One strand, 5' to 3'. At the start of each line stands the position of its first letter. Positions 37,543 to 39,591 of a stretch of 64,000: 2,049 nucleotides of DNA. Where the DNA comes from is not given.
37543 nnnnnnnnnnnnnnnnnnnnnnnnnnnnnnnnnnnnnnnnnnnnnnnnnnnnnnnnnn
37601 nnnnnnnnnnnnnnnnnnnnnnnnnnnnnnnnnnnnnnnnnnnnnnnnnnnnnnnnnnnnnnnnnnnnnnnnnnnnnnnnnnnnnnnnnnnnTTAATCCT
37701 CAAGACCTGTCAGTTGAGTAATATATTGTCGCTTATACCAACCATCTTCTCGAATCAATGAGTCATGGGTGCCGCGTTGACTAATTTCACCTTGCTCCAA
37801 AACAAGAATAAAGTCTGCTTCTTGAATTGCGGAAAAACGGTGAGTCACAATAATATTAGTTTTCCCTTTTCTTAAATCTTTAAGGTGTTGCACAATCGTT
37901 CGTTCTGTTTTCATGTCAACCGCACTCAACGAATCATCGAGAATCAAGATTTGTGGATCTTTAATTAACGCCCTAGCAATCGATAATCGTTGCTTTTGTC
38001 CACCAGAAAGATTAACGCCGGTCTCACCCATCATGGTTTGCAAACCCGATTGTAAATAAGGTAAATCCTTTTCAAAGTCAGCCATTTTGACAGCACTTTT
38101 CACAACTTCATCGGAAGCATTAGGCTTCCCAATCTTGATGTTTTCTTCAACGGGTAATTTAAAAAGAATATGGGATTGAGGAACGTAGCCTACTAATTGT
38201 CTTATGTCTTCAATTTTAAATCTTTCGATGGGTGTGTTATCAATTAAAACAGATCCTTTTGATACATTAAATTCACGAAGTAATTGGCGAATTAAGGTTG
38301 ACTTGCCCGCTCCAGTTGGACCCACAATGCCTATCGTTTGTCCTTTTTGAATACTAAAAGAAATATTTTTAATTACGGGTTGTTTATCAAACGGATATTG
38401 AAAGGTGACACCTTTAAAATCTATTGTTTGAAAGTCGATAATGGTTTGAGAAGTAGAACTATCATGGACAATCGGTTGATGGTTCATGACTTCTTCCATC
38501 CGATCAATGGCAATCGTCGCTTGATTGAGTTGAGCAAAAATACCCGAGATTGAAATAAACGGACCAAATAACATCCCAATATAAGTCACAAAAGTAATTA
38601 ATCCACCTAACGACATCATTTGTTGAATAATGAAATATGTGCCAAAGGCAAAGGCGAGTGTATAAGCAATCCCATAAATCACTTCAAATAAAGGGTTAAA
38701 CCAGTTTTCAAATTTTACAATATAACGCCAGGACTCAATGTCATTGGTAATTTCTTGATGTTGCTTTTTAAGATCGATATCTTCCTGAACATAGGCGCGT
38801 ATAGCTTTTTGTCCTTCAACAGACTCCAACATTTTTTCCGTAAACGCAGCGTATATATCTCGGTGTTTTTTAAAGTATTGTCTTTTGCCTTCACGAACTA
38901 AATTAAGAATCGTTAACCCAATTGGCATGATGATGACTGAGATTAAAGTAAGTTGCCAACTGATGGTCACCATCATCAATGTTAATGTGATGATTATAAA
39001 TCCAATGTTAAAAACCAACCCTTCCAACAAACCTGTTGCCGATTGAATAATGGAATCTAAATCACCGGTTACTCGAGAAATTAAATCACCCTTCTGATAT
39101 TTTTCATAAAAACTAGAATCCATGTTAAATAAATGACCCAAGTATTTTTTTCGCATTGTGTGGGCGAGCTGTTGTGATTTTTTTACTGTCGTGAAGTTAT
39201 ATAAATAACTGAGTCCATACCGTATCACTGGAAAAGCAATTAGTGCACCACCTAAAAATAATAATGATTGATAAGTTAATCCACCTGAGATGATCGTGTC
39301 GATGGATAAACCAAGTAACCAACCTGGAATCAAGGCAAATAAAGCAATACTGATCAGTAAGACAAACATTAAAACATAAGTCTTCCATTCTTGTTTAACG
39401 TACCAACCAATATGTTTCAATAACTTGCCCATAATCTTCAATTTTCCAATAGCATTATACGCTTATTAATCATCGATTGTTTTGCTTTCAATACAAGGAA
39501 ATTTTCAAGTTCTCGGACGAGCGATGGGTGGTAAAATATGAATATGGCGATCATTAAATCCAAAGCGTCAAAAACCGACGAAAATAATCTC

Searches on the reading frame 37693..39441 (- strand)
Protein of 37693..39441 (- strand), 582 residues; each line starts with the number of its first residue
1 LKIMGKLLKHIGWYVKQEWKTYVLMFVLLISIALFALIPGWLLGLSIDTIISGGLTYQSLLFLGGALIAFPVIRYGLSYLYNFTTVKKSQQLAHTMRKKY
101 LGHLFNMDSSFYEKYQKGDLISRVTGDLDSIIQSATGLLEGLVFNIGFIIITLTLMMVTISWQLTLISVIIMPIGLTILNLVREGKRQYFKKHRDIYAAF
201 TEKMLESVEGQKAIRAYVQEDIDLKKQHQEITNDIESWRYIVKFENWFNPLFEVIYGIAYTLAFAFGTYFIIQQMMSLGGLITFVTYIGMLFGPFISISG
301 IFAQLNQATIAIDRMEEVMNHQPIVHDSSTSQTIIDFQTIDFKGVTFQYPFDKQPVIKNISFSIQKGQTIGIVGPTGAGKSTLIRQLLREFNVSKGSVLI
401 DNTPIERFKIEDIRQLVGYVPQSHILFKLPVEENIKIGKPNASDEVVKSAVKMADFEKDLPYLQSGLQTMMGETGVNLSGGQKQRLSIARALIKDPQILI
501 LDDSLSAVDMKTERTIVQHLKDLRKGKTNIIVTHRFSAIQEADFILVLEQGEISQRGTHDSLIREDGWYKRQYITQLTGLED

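Call 59: search_solved_structures(query=window:37693-39441:-, max_evalue=1e-30)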
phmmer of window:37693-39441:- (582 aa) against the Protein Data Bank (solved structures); distinct sequences matched with E-value up to 1e-30: 264 (the best 60 are shown).
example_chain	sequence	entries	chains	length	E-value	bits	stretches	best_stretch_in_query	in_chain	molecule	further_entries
8t1p_C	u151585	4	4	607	6.5e-134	451.1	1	6-576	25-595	Probable multidrug resistance ABC transporter ATP-binding/permease protein YheI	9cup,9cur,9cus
7m33_C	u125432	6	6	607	5e-133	448.2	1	6-576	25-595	Probable multidrug resistance ABC transporter ATP-binding/permease protein YheI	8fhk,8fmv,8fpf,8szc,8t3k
6ujs_A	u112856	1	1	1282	2.3e-126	426.2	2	89-580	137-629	ATP-dependent translocase ABCB1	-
4lsg_A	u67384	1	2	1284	3.2e-126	425.7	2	89-580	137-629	Multidrug resistance protein 1A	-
4m1m_A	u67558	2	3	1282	3.2e-126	425.7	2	89-580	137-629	Multidrug resistance protein 1A | ATP-dependent translocase ABCB1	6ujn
3g5u_A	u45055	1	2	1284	3.2e-126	425.7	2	89-580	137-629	Multidrug resistance protein 1a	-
6ujr_A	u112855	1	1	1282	3.8e-126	425.5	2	89-580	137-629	ATP-dependent translocase ABCB1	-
6q81_A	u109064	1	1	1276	7.5e-126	424.5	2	89-580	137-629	P-glycoprotein (ABCB1)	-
4q9h_A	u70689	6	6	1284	7.6e-126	424.5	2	89-580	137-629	Multidrug resistance protein 1A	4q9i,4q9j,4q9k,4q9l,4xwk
4ksb_A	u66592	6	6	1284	7.6e-126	424.5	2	89-580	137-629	Multidrug resistance protein 1A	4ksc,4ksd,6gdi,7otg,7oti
4m2s_A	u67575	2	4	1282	7.6e-126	424.5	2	89-580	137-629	Multidrug resistance protein 1A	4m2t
5kpi_A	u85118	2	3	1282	7.6e-126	424.5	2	89-580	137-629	Multidrug resistance protein 1A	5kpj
3g60_A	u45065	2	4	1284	7.7e-126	424.5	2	89-580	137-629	Multidrug resistance protein 1a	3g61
6ujt_A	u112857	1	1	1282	7.8e-126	424.4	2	61-571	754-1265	ATP-dependent translocase ABCB1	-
6ujp_A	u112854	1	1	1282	9.5e-126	424.2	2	89-580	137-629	ATP-dependent translocase ABCB1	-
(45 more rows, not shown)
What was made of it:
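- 35685..39441 (-): Context: a BmrCD/YheIH-like heterodimeric ABC exporter pair (582 aa and 672 aa) upstream on the HeR strand. Best solved relative is B. subtilis YheI (8T1P chain C), E 6.5e-134 (call 59).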
